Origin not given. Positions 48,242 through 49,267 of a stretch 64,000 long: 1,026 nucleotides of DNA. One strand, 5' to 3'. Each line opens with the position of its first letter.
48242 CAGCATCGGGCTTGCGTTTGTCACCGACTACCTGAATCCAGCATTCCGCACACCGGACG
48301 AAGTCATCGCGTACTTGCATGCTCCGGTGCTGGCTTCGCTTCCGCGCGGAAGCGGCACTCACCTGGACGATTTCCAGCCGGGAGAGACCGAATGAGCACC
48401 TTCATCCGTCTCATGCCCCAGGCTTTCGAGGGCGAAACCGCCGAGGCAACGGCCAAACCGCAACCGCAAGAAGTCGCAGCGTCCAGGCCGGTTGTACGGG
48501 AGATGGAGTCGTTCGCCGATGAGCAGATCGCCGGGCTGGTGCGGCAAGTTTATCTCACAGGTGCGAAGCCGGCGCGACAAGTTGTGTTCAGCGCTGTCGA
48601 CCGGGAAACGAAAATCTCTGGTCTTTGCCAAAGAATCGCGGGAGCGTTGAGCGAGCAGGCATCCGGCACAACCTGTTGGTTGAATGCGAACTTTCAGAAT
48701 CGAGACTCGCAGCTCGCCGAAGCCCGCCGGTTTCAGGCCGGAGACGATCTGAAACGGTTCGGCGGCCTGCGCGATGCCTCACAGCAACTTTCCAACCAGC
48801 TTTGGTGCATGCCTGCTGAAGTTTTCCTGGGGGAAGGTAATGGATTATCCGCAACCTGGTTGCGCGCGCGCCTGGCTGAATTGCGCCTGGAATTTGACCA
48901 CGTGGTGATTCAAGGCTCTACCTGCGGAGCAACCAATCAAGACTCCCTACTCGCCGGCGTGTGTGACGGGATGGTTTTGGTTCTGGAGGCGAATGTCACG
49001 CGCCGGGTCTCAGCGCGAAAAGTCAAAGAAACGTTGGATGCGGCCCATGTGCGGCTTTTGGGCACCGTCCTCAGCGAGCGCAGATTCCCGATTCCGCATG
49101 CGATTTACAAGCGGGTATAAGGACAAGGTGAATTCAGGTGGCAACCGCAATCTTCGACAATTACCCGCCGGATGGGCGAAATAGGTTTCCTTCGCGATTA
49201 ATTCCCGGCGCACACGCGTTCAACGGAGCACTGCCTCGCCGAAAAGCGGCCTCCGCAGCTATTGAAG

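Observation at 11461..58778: Pervasive single-base frameshifts (about 20 genes), several at homopolymers: probable indel-prone assembly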

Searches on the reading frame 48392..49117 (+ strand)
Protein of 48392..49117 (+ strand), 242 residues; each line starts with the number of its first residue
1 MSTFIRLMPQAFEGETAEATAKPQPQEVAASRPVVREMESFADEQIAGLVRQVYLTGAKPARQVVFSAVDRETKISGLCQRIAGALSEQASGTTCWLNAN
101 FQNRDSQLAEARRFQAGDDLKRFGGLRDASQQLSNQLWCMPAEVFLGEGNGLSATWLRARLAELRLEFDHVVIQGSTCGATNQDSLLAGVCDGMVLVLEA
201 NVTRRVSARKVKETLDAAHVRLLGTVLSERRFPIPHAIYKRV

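Call 67: find_encoding_contigs(protein=window:48392-49117:+, flank=10000, max_places=6)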
Protein window:48392-49117:+ (242 aa): 2 contigs read that carry it; 2 places shown.
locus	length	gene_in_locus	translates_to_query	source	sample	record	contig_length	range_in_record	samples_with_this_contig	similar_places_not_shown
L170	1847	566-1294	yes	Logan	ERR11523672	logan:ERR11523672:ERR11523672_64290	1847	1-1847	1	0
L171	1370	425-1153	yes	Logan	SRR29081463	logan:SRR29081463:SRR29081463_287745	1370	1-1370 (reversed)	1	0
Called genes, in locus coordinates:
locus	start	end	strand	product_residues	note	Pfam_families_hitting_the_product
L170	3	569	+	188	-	?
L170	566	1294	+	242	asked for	-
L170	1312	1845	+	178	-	?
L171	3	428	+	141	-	?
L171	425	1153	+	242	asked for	-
